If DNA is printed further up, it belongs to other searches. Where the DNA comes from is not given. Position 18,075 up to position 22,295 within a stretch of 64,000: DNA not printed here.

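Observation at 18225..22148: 1307-aa protein with TrmB-type wHTH, ~1000-residue continuous coiled coil and TrmB-C-like tail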

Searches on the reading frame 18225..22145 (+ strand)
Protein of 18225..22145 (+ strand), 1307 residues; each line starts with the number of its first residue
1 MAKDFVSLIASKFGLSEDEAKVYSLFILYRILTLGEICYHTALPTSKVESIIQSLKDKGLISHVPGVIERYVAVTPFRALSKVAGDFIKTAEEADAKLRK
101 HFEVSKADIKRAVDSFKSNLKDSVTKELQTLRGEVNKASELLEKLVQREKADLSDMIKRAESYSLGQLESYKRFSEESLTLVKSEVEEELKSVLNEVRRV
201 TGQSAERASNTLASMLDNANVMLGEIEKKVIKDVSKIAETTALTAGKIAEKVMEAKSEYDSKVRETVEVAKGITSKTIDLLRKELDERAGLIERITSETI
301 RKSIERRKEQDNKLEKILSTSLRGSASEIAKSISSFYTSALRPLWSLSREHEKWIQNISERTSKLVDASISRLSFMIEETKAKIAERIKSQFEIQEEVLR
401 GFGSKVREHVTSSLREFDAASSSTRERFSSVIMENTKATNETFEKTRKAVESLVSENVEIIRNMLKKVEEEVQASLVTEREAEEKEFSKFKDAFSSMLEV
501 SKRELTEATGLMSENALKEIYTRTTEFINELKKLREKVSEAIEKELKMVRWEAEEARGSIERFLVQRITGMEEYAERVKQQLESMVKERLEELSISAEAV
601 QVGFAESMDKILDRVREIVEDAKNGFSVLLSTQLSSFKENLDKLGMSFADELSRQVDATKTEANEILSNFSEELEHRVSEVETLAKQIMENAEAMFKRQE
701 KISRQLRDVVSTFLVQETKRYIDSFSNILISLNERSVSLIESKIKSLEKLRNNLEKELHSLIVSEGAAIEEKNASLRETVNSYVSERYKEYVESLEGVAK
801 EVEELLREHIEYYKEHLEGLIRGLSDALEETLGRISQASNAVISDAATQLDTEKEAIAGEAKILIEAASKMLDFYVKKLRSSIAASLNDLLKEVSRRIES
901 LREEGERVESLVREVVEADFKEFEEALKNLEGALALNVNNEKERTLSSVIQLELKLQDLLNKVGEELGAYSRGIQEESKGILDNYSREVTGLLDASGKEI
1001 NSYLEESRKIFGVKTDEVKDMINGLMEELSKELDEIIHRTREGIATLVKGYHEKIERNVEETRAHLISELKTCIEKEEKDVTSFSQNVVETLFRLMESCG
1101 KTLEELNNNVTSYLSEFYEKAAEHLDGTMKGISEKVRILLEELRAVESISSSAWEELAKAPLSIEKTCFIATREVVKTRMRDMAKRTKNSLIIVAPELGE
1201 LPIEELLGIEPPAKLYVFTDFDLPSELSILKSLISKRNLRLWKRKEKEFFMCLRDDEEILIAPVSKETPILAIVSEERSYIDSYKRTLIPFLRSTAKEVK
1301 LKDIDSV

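Call 3: search_protein_families(library=pfam, proteins=[window:18225-22145:+], max_evalue=1)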
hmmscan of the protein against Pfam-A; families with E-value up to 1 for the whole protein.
window:18225-22145:+ (1307 aa): 18 families
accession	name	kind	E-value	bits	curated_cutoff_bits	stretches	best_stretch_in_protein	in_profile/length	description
PF01442.23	Apolipoprotein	-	1.7e-29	103.3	90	6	960-1123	13-176/190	Apolipoprotein A1/A4/E domain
PF01978.25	TrmB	-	5.5e-11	42.6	25.6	1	12-76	3-67/68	Sugar-specific transcriptional regulator TrmB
PF07464.16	ApoLp-III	-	1.3e-07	32.3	36.3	3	1024-1143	6-128/146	Apolipophorin-III precursor (apoLp-III)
PF02601.20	Exonuc_VII_L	-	5.8e-06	26.5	35.9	1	649-821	120-263/315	Exonuclease VII, large subunit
PF04513.17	Baculo_PEP_C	-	8.2e-05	23.1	38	0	876-949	25-94/140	Baculovirus polyhedron envelope protein, PEP, C terminus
PF25610.1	HR1_TOCA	-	0.012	16.3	27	1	865-915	36-86/90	TOCA family HR1 domain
PF24599.1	DUF7621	-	0.051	14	27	0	1065-1088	6-29/79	Family of unknown function (DUF7621)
PF09339.16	HTH_IclR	-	0.085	13.1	22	1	32-63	19-50/52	IclR helix-turn-helix domain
PF24409.1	wHTH-PRTase_assc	-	0.13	12.7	27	0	36-62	16-42/83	wHTH-PRTase associated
PF10274.15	ParcG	-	0.16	12.6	22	0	1036-1126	54-144/183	Parkin co-regulated protein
PF14752.11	RBP_receptor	-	0.16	11.1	25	1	728-844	256-372/605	Retinol binding protein receptor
PF03623.18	Focal_AT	-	0.18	12.2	23.3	1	1084-1164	29-110/133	Focal adhesion targeting region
PF12802.13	MarR_2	-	0.19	12.4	27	0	32-64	21-53/61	MarR family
PF15984.10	Collagen_mid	-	0.24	11.6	31.1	0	818-983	20-176/198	Bacterial collagen, middle region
PF12731.12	Mating_N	-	0.35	11.4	21.4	0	456-509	9-61/95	Mating-type protein beta 1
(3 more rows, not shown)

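Call 4: search_protein_families(library=ncbifam, proteins=[window:18225-22145:+], max_evalue=1)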
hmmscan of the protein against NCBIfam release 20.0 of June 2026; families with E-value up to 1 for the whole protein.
window:18225-22145:+ (1307 aa): 6 families
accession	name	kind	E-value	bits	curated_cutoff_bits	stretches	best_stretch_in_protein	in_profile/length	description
NF033916.0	antiphage_ZorA_3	subfamily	2.7e-07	29.9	250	3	800-1066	211-373/509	anti-phage ZorAB system protein ZorA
NF033914.0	antiphage_ZorA_1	subfamily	0.0047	15.3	190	3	993-1148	324-475/619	anti-phage ZorAB system protein ZorA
TIGR04371.1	methyltran_NanM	subfamily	0.037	13.5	44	1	99-230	26-149/273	putative sugar O-methyltransferase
TIGR02872.1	spore_ytvI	equivalog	0.037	13.4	198.15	1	1018-1100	74-155/341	sporulation integral membrane protein YtvI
NF045948.1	ProImpepThrmp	equivalog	0.17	11.3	500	1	510-590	122-202/291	proline iminopeptidase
NF053606.1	Sta1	subfamily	0.87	9.7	80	1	5-62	8-65/100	Sta1 family transcriptional regulator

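Call 6: search_solved_structures(query=window:18225-22145:+, max_evalue=0.1)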
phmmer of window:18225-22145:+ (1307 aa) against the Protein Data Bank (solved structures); distinct sequences matched with E-value up to 0.1: 16.
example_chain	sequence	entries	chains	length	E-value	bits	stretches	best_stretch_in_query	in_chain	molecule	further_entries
5bpd_A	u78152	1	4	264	2.6e-05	25.7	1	2-103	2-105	TrmBL2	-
5bqt_A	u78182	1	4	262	4.4e-05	25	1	5-103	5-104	Putative HTH-type transcriptional regulator TrmBL2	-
5box_A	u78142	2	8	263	4.4e-05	24.9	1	5-103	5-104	Putative HTH-type transcriptional regulator TrmBL2 | TrmBL2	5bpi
4tql_A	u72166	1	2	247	0.0077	17.5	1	527-749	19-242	Three helix bundle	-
2n5e_A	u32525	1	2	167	0.0088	17.3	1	1016-1145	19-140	Apolipoprotein A-I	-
3k2s_A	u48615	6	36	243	0.01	17.1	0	995-1128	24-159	Apolipoprotein A-I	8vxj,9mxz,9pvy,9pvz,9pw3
6clz_B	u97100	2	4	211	0.011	17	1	972-1144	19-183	Apolipoprotein A-I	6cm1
2msc_A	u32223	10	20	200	0.023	15.9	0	979-1144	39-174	Apolipoprotein A-I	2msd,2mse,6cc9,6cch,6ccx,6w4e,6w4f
4v6m_A0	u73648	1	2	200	0.026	15.8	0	1010-1144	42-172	Apolipoprotein A-I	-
1av1_A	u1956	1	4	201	0.027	15.7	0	977-1130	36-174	APOLIPOPROTEIN A-I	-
6pts_A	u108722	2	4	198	0.027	15.7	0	1009-1144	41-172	Apolipoprotein A-I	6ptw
6cfe_A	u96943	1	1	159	0.032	15.5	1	1025-1131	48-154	Mutant of Apolipoprotein E3 (APO-E3)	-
8eqs_C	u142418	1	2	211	0.05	14.8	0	979-1144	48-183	Apolipoprotein A-I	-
7kjr_C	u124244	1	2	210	0.051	14.8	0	979-1144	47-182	Apolipoprotein A-I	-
3qph_A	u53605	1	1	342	0.062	14.5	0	8-90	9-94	TrmB, a global transcription regulator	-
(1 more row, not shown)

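Call 8: find_homologous_proteins(query=window:18225-22145:+, max_evalue=0.001)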
Query window:18225-22145:+ (1307 aa): 3 proteins with E <= 0.001 among 8000 candidates.
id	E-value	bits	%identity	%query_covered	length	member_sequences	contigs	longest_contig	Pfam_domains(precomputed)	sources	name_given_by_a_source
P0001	0.0e+0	1785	68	100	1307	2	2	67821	PF02601.21,PF04513.18,PF01978.26,PF01442.24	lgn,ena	-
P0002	0.0e+0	1142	45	100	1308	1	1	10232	PF04513.18,PF01978.26,PF01442.24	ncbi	-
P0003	8.1e-12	62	23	42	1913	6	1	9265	PF01442.24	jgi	-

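Call 14: find_encoding_contigs(protein=P0001, flank=10000, max_places=3)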
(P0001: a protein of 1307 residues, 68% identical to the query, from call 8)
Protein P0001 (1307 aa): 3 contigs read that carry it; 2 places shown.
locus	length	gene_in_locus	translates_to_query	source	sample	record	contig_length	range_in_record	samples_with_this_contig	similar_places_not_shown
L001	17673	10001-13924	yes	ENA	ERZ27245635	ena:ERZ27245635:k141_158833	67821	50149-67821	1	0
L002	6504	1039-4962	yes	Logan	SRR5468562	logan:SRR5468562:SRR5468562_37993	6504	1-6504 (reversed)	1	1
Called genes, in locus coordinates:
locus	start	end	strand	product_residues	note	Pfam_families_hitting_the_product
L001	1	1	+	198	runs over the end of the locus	PF01978:TrmB (faint)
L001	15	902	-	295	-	-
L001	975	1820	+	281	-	PF01261:AP_endonuc_2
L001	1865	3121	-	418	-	-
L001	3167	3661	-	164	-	PF09858:DUF2085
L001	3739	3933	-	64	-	PF13396:PLDc_N (weak)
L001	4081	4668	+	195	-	PF02887:PK_C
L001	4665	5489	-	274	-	-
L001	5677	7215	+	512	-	PF01837:HcyBio, PF00571:CBS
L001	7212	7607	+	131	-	PF09383:NIL, PF12838:Fer4_7 (faint), PF14697:Fer4_21 (weak), PF00037:Fer4 (weak), PF13237:Fer4_10, PF14697:Fer4_21, PF13187:Fer4_9, PF00037:Fer4 (weak), +5 more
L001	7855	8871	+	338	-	-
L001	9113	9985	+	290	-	-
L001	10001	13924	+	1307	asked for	PF01978:TrmB, PF02601:Exonuc_VII_L (faint), PF04513:Baculo_PEP_C (faint), PF01442:Apolipoprotein (weak)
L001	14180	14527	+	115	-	-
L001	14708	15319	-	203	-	PF00227:Proteasome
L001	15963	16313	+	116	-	-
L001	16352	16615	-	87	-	-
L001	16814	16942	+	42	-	-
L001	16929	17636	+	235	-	PF00254:FKBP_C, PF22199:FKBP26_IF, PF18046:FKBP26_C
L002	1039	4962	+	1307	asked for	PF01978:TrmB, PF02601:Exonuc_VII_L (faint), PF04513:Baculo_PEP_C (faint), PF01442:Apolipoprotein (weak)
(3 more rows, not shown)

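Call 15: find_encoding_contigs(protein=P0002, flank=10000, max_places=3)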
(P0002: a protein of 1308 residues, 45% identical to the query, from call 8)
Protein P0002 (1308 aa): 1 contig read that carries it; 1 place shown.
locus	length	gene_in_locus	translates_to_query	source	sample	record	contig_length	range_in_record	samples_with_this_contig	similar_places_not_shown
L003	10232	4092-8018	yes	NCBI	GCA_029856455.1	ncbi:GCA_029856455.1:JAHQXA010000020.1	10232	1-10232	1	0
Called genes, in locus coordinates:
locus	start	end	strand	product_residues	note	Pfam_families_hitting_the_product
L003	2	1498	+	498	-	?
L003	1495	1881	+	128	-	PF09383:NIL (weak), PF13187:Fer4_9, PF14697:Fer4_21 (weak), PF00037:Fer4, PF12837:Fer4_6 (weak), PF13237:Fer4_10, PF14697:Fer4_21, PF12838:Fer4_7, +7 more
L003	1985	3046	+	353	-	PF13598:DUF4139 (faint)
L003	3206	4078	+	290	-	-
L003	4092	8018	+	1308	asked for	PF01978:TrmB, PF04513:Baculo_PEP_C (faint), PF01442:Apolipoprotein (faint)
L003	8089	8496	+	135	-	-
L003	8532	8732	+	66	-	PF12797:Fer4_2 (faint), PF12837:Fer4_6 (faint), PF12838:Fer4_7 (faint), PF13237:Fer4_10 (weak), PF14697:Fer4_21, PF00037:Fer4 (weak)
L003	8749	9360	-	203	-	PF00227:Proteasome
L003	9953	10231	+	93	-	?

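Call 16: find_encoding_contigs(protein=P0003, flank=10000, max_places=3)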
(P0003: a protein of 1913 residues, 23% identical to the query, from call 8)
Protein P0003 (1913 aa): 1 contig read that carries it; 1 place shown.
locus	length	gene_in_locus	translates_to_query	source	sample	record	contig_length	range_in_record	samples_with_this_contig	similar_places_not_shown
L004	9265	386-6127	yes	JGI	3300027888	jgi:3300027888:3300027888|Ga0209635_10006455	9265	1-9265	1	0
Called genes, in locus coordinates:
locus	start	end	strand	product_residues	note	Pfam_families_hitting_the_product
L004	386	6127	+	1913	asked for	PF01442:Apolipoprotein (weak)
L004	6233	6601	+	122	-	-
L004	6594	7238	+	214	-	-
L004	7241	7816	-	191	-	PF00571:CBS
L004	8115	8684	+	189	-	-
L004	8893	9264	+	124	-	?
